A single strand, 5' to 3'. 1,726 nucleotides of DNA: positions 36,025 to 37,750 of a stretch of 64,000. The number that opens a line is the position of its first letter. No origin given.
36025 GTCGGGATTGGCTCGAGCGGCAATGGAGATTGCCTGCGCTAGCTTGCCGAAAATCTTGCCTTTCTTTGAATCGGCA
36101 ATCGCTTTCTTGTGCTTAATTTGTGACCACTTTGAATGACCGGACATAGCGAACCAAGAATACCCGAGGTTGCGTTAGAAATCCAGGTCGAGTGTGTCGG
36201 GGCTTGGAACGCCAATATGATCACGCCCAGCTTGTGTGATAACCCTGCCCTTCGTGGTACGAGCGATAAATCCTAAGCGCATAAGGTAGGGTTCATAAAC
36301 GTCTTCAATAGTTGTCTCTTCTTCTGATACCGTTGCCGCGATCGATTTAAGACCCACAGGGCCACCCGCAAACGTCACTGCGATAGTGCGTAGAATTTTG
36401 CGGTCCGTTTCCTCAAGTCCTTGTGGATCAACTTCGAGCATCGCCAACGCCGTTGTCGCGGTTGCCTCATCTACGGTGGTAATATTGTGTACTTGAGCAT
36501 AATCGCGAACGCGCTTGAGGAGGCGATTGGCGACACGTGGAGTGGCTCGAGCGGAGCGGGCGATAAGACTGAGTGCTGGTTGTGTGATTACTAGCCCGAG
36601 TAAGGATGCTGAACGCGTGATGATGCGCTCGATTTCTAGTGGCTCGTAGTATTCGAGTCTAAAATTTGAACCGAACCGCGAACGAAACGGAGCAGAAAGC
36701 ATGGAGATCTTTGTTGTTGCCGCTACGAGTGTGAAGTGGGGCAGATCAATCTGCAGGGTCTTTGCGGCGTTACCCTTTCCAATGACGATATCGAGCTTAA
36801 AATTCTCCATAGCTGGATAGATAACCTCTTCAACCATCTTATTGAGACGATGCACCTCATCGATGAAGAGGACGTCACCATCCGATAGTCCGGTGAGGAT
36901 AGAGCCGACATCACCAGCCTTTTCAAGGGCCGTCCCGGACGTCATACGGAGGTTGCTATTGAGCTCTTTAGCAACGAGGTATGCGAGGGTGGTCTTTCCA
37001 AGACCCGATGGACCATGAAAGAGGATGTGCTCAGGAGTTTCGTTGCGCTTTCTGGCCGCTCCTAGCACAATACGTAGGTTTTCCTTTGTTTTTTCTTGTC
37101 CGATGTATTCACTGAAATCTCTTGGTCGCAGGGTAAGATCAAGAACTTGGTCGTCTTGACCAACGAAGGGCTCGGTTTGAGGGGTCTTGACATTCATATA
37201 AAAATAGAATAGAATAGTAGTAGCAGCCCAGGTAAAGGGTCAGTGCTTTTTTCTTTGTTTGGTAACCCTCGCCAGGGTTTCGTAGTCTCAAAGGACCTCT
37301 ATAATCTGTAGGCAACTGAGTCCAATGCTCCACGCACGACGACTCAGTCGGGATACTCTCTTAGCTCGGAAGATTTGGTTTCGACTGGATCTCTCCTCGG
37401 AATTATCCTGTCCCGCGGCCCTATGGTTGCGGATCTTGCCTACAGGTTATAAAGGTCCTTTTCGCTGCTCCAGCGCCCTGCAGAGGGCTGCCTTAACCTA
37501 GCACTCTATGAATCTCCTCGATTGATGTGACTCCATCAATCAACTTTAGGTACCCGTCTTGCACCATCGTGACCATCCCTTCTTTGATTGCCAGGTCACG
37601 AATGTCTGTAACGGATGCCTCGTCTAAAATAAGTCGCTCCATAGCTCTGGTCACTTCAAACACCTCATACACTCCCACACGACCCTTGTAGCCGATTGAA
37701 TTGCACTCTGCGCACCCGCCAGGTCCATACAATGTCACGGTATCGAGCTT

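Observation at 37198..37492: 295-nt intergenic region upstream of ruvB containing a 166-nt element closed by a 21-bp long-range helix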

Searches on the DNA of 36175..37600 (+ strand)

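Call 4: search_rna_families(source=window, start=37100, end=37600, threshold=evalue, max_evalue=10, show_alignments=3)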
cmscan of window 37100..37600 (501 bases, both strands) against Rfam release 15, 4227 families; matches with E-value up to 10: 0.
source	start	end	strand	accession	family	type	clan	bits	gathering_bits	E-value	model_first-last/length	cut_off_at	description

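Call 26: build_rna_model(alignment_id=A2, structure=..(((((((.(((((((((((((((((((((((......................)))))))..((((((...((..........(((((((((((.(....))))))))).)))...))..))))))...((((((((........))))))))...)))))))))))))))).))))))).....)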
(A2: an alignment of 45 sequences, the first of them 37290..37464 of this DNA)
Model R1 built from alignment A2 (45 sequences, 187 columns); structure: as given.
model positions 175; base pairs 58; branch points 2; effective number of sequences 2.32; information 0.59 bits per position. Calibrated on 0.2 Mb of random sequence (short: E-values are rough).
structure used (alignment columns):
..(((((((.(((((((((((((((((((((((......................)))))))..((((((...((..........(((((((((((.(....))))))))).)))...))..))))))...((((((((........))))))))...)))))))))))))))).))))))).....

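Call 27: search_with_rna_model(model_id=R1, sources=[window, L001, L002, L003, L004, L005, L006, L007, L008, L009, L010, L011, L012, L013, L014, L015, L016, L017, L018, L019, L020, L021, L022, L023, L024, L025, L026, L027, L028, L029, L030, L031, L032, L033, L034, L035, L036, L037, L038, L039, L040, L041, L042, L043, L044, L045, L046, L047, L048, L049, L050, L051, L052, L053, L054, L055, L056, L057, L058, L059, L060, L061, L062, L063, L064, L065, L066, L067, L068, L069, L070, L071, L072, L073, L074, L075, L076, L077, L078, L079, L080], max_evalue=1, make_alignment=true)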
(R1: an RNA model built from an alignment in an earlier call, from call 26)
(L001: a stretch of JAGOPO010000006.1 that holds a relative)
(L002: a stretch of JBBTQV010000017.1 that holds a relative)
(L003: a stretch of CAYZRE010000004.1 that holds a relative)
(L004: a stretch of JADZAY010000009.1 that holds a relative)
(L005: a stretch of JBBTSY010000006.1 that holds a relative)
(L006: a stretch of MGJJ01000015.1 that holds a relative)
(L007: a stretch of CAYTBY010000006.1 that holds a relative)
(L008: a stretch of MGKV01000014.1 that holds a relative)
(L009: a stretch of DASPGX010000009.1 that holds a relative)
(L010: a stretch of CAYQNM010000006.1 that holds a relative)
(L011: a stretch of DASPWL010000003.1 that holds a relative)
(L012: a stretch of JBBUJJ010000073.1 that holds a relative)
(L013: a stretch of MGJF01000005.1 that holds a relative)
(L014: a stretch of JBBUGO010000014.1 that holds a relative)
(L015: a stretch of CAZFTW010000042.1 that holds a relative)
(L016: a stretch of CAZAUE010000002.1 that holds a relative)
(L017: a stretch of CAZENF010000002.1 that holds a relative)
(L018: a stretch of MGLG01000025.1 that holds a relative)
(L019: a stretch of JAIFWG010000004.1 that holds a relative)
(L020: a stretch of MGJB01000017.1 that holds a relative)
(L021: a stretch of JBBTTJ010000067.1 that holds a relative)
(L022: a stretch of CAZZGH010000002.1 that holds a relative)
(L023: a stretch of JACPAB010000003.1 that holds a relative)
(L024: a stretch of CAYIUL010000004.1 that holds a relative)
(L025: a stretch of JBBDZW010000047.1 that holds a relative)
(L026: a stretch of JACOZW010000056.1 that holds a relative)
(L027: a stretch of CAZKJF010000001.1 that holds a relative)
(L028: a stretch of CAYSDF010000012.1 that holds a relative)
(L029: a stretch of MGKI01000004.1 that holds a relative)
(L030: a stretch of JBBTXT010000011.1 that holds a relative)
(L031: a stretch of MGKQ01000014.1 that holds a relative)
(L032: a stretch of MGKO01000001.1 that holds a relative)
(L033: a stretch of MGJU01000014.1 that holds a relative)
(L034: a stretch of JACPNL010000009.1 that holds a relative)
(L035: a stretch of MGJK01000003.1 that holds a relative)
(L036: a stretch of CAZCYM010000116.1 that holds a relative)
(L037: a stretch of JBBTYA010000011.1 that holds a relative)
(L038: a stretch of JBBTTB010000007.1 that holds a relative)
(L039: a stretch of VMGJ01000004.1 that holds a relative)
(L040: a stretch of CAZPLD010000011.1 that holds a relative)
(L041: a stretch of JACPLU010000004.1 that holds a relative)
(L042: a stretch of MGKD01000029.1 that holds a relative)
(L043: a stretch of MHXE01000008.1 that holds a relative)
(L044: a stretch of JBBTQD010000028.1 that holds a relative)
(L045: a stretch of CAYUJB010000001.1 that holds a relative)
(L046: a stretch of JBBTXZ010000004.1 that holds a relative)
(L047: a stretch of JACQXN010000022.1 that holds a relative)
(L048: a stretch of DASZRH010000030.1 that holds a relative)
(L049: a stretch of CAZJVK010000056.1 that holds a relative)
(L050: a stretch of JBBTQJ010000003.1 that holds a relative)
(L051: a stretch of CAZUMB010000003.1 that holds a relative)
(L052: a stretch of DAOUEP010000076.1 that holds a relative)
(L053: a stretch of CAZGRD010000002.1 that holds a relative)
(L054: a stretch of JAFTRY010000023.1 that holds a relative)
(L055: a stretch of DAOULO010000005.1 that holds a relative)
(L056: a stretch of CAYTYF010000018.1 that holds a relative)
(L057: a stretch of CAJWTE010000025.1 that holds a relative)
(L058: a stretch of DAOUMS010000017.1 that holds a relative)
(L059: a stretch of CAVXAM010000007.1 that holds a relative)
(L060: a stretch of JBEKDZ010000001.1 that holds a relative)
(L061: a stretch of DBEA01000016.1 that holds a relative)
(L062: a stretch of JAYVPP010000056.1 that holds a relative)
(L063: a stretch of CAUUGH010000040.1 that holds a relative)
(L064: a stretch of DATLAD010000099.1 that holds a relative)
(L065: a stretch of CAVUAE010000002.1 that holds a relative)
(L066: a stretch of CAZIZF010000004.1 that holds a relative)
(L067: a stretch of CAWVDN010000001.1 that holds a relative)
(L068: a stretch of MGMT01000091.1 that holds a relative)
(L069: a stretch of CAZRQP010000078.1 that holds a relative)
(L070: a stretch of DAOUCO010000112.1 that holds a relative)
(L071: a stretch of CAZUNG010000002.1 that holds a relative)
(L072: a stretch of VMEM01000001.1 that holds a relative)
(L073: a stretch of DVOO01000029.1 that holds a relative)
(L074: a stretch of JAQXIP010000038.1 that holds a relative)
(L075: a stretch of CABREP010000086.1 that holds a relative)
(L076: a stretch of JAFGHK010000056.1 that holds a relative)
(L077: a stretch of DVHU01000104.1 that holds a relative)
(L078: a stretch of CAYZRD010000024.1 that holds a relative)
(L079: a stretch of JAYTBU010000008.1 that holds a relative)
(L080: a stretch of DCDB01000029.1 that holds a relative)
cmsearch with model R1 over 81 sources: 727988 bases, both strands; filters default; matches with E-value up to 1: 106.
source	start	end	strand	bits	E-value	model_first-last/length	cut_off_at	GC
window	37290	37464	+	180.8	5.3e-45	1-175/175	no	0.5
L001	3734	3908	-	180.8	5.3e-45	1-175/175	no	0.5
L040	3776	3949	-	180.5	6.6e-45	1-175/175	no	0.43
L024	3774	3950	-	177.8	3.3e-44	1-175/175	no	0.36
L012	3797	3970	-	176.8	6.1e-44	1-175/175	no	0.39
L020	3797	3970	-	176.8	6.3e-44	1-175/175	no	0.42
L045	3768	3942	-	176.3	8.5e-44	1-175/175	no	0.49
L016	3797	3970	-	175.9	1e-43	1-175/175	no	0.41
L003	3789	3963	-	174.8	2.1e-43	1-175/175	no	0.48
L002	2478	2652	-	174.6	2.4e-43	1-175/175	no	0.49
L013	3783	3956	-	174.5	2.6e-43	1-175/175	no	0.44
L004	3774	3949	-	174.3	2.8e-43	1-175/175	no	0.49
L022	1834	2007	-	171.9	1.2e-42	1-175/175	no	0.4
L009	3737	3911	-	170.7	2.6e-42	1-175/175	no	0.51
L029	3756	3931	-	169.1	6.6e-42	1-175/175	no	0.42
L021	2691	2866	-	167.9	1.4e-41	1-175/175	no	0.43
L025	3760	3937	-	167.5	1.8e-41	1-175/175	no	0.43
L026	3452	3623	-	167.3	2e-41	1-175/175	no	0.42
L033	3649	3822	-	167.1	2.3e-41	1-175/175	no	0.41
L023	3777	3954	-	165.5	6.2e-41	1-175/175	no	0.4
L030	3752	3927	-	165.3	6.8e-41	1-175/175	no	0.46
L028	3646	3816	-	164.1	1.4e-40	1-175/175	no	0.42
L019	3776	3947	-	163.2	2.5e-40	1-175/175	no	0.4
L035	3480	3650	-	163.2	2.5e-40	1-175/175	no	0.44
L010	3704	3881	-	162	5e-40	1-175/175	no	0.43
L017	3775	3945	-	161.8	5.8e-40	1-175/175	no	0.43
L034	3699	3873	-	161.6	6.3e-40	1-175/175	no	0.41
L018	3779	3951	-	158.2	5.3e-39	1-175/175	no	0.45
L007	3636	3806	-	158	5.7e-39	1-175/175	no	0.43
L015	933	1109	-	157.5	7.7e-39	1-175/175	no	0.41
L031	3712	3882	-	155.6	2.4e-38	1-175/175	no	0.54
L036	519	689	-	154.4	5.1e-38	1-175/175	no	0.44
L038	3764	3941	-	154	6.8e-38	1-175/175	no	0.52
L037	3764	3941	-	152.8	1.4e-37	1-175/175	no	0.53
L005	3744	3917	-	152.5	1.6e-37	1-175/175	no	0.45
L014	3758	3931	-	151.7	2.7e-37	1-175/175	no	0.45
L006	3748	3921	-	149.9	8e-37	1-175/175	no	0.36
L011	1477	1652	-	144.7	1.9e-35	1-175/175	no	0.45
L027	3804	3973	-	141.1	1.7e-34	1-175/175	no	0.48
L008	3790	3964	-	139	6.3e-34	1-175/175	no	0.45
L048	3804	3973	-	138.6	7.8e-34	1-175/175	no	0.46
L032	3770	3937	-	122.4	1.5e-29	1-175/175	no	0.49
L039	3768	3939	-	116.7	4.7e-28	1-175/175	no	0.48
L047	3643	3817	-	112.1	8e-27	1-175/175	no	0.45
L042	3728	3895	-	108.5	7.2e-26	1-175/175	no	0.41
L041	3769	3941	-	89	9.8e-21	1-175/175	no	0.45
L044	3604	3787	-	81.4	1e-18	1-175/175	no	0.42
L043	3657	3838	-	80.7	1.5e-18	1-175/175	no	0.44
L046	3552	3736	-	74.8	5.7e-17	1-175/175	no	0.45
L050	3790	3930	-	62.7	9.1e-14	1-175/175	no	0.42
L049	2055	2211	-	61.5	1.8e-13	1-175/175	no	0.37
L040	3779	3952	+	57.5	2.2e-12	1-175/175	no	0.43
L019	3779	3950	+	57.1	2.7e-12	1-175/175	no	0.4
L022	1837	2010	+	56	5.2e-12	1-175/175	no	0.4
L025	3763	3940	+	55.7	6.3e-12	1-175/175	no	0.42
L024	3777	3953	+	55.3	8.2e-12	1-175/175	no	0.37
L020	3800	3973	+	55.2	8.8e-12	1-175/175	no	0.41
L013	3786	3959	+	54.5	1.3e-11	1-175/175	no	0.45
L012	3800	3973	+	53.9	1.9e-11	1-175/175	no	0.39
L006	3751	3924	+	53.9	2e-11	1-175/175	no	0.38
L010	3707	3884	+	53.7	2.2e-11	1-175/175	no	0.44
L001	3737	3911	+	52.7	4e-11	1-175/175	no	0.5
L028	3649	3819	+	52.6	4.3e-11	1-175/175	no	0.42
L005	3747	3920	+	52.3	5e-11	1-175/175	no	0.46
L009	3740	3914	+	52.2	5.3e-11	1-175/175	no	0.52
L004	3777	3952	+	50.1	1.9e-10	1-175/175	no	0.51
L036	522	692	+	50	2e-10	1-175/175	no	0.44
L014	3761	3934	+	50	2.1e-10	1-175/175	no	0.46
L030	3755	3930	+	49.8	2.3e-10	1-175/175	no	0.47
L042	3731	3898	+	49.6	2.7e-10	1-175/175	no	0.42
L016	3800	3973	+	49.5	2.8e-10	1-175/175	no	0.4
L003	3792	3966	+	49.3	3.2e-10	1-175/175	no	0.47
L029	3759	3934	+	49.2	3.3e-10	1-175/175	no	0.42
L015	936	1112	+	48.9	3.9e-10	1-175/175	no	0.41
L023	3780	3957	+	48.9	4e-10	1-175/175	no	0.42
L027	3807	3976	+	48.9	4.1e-10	1-175/175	no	0.48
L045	3771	3945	+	48.7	4.7e-10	1-175/175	no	0.5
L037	3767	3944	+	48.6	4.9e-10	1-175/175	no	0.53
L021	2694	2869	+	48.5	5.1e-10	1-175/175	no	0.44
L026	3455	3626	+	48.5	5.3e-10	1-175/175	no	0.42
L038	3767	3944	+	48.4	5.6e-10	1-175/175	no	0.52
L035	3483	3653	+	48.3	5.9e-10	1-175/175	no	0.45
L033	3652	3825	+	48.2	6.2e-10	1-175/175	no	0.42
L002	2481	2655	+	46.7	1.5e-09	1-175/175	no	0.49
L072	3608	3783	-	46.5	1.7e-09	1-175/175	no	0.4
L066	1988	2142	-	44.9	4.6e-09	1-175/175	no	0.38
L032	3773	3940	+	44.6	5.4e-09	1-175/175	no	0.48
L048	3807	3976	+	44.5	5.8e-09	1-175/175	no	0.46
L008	3793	3967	+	44.3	6.5e-09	1-175/175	no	0.44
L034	3702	3876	+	41.9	2.9e-08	1-175/175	no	0.42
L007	3639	3809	+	41.8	3.1e-08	1-175/175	no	0.44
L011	1480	1655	+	39.6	1.2e-07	1-175/175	no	0.45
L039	3771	3942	+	39.1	1.6e-07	1-175/175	no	0.47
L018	3782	3954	+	37.2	4.9e-07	1-175/175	no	0.44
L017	3778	3948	+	36.7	6.8e-07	1-175/175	no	0.44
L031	3715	3885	+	34.4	2.7e-06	1-175/175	no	0.54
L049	2058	2214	+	33.6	4.3e-06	1-175/175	no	0.38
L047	3646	3820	+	33.5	4.8e-06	1-175/175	no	0.46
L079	1912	2074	-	30.3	3.4e-05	1-175/175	no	0.31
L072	3611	3786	+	29.6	5.2e-05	1-175/175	no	0.4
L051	3740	3894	-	24.3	0.0012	1-175/175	no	0.5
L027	5761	5813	-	23.8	0.0018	1-175/175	no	0.57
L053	3793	3948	-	21.8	0.0058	1-175/175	no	0.52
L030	6335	6382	-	20.7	0.012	1-175/175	no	0.4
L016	6255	6298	-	13.8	0.75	1-175/175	no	0.34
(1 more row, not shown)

Alignment A3: 106 matches aligned to the model, 403 columns, each read 5' to 3' on its own strand. Consensus structure (alignment columns), stored with it:
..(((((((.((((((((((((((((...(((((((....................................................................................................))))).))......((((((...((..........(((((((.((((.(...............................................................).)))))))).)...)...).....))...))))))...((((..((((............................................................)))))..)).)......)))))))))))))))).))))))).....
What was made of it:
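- The covariance model scores 180.8 bits on + against 52.7 on - (call 27), although the model was built on the + strand.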

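Call 31: search_with_rna_model(model_id=R1, sources=[window, L002, L003, L004, L005, L006, L007, L008, L009, L010, L011, L012, L013, L014, L015, L016, L017, L018, L019, L020, L021, L022, L023, L024, L025, L026, L027, L028, L029, L030, L031, L032, L033, L034, L035, L036, L037, L038, L039, L040, L041, L042, L043, L044, L045, L046, L047, L048, L049, L050], max_evalue=1e-12, make_alignment=true)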
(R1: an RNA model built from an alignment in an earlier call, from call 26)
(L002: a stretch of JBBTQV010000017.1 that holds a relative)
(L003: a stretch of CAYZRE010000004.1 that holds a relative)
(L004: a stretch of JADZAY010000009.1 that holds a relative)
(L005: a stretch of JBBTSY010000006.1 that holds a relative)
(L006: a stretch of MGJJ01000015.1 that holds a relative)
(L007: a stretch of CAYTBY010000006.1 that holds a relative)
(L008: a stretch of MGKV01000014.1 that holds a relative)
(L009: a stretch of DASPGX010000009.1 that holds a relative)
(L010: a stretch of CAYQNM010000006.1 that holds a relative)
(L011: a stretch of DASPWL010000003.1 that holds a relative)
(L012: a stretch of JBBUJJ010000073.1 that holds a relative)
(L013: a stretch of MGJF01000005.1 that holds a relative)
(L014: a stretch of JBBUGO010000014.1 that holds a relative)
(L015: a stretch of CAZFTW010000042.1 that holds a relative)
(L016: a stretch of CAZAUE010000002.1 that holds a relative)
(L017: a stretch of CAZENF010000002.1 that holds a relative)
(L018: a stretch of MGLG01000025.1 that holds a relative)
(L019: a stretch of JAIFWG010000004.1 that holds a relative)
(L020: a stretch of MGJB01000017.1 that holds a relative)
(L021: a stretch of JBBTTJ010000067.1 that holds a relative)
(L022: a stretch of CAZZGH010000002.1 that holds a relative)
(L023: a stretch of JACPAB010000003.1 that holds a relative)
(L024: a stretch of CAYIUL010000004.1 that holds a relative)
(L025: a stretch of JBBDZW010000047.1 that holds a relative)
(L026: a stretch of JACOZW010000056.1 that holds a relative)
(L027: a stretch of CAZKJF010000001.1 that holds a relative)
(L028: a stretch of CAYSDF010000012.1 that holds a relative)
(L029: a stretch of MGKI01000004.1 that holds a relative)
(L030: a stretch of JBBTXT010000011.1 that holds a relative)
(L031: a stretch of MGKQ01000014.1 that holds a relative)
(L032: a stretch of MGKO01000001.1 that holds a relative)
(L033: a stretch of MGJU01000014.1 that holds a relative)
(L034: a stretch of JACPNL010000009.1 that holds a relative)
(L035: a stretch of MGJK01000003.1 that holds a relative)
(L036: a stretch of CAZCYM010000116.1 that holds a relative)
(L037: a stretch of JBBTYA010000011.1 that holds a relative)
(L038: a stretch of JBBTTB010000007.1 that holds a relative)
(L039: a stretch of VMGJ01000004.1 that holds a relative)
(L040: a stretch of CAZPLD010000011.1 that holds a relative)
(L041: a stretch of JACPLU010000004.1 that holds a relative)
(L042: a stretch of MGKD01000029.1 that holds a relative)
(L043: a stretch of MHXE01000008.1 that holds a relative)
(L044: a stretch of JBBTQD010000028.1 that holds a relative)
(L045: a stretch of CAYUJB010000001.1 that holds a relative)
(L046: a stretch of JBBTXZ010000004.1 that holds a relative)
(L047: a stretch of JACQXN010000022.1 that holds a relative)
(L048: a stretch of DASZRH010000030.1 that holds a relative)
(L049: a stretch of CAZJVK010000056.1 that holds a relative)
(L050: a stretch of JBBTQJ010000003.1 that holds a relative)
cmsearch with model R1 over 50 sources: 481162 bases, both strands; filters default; matches with E-value up to 1e-12: 50.
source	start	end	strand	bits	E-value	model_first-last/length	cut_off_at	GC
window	37290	37464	+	180.8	3.5e-45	1-175/175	no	0.5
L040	3776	3949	-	180.5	4.4e-45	1-175/175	no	0.43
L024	3774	3950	-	177.8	2.2e-44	1-175/175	no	0.36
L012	3797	3970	-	176.8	4e-44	1-175/175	no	0.39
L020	3797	3970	-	176.8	4.2e-44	1-175/175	no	0.42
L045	3768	3942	-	176.3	5.6e-44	1-175/175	no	0.49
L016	3797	3970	-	175.9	6.9e-44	1-175/175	no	0.41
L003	3789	3963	-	174.8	1.4e-43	1-175/175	no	0.48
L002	2478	2652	-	174.6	1.6e-43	1-175/175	no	0.49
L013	3783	3956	-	174.5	1.7e-43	1-175/175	no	0.44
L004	3774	3949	-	174.3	1.9e-43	1-175/175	no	0.49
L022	1834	2007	-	171.9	8.1e-43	1-175/175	no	0.4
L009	3737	3911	-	170.7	1.7e-42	1-175/175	no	0.51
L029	3756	3931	-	169.1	4.3e-42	1-175/175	no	0.42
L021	2691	2866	-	167.9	9.5e-42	1-175/175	no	0.43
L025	3760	3937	-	167.5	1.2e-41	1-175/175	no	0.43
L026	3452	3623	-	167.3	1.3e-41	1-175/175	no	0.42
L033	3649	3822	-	167.1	1.5e-41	1-175/175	no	0.41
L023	3777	3954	-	165.5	4.1e-41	1-175/175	no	0.4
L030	3752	3927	-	165.3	4.5e-41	1-175/175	no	0.46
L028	3646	3816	-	164.1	9.2e-41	1-175/175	no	0.42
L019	3776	3947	-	163.2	1.6e-40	1-175/175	no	0.4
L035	3480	3650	-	163.2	1.7e-40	1-175/175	no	0.44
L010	3704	3881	-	162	3.3e-40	1-175/175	no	0.43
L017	3775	3945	-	161.8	3.8e-40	1-175/175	no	0.43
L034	3699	3873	-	161.6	4.2e-40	1-175/175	no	0.41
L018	3779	3951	-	158.2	3.5e-39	1-175/175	no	0.45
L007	3636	3806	-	158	3.8e-39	1-175/175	no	0.43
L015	933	1109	-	157.5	5.1e-39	1-175/175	no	0.41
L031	3712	3882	-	155.6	1.6e-38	1-175/175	no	0.54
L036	519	689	-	154.4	3.4e-38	1-175/175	no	0.44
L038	3764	3941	-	154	4.5e-38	1-175/175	no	0.52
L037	3764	3941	-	152.8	9e-38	1-175/175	no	0.53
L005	3744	3917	-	152.5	1.1e-37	1-175/175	no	0.45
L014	3758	3931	-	151.7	1.8e-37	1-175/175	no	0.45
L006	3748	3921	-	149.9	5.3e-37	1-175/175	no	0.36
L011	1477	1652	-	144.7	1.3e-35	1-175/175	no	0.45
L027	3804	3973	-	141.1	1.1e-34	1-175/175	no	0.48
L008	3790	3964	-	139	4.1e-34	1-175/175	no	0.45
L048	3804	3973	-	138.6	5.1e-34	1-175/175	no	0.46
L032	3770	3937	-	122.4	9.9e-30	1-175/175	no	0.49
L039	3768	3939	-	116.7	3.1e-28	1-175/175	no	0.48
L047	3643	3817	-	112.1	5.3e-27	1-175/175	no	0.45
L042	3728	3895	-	108.5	4.8e-26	1-175/175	no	0.41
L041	3769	3941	-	89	6.5e-21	1-175/175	no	0.45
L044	3604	3787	-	81.4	6.6e-19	1-175/175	no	0.42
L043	3657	3838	-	80.7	1e-18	1-175/175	no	0.44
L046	3552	3736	-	74.8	3.8e-17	1-175/175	no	0.45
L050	3790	3930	-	62.7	6e-14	1-175/175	no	0.42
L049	2055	2211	-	61.5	1.2e-13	1-175/175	no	0.37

Alignment A4: 50 matches aligned to the model, 248 columns, each read 5' to 3' on its own strand. Consensus structure (alignment columns), stored with it:
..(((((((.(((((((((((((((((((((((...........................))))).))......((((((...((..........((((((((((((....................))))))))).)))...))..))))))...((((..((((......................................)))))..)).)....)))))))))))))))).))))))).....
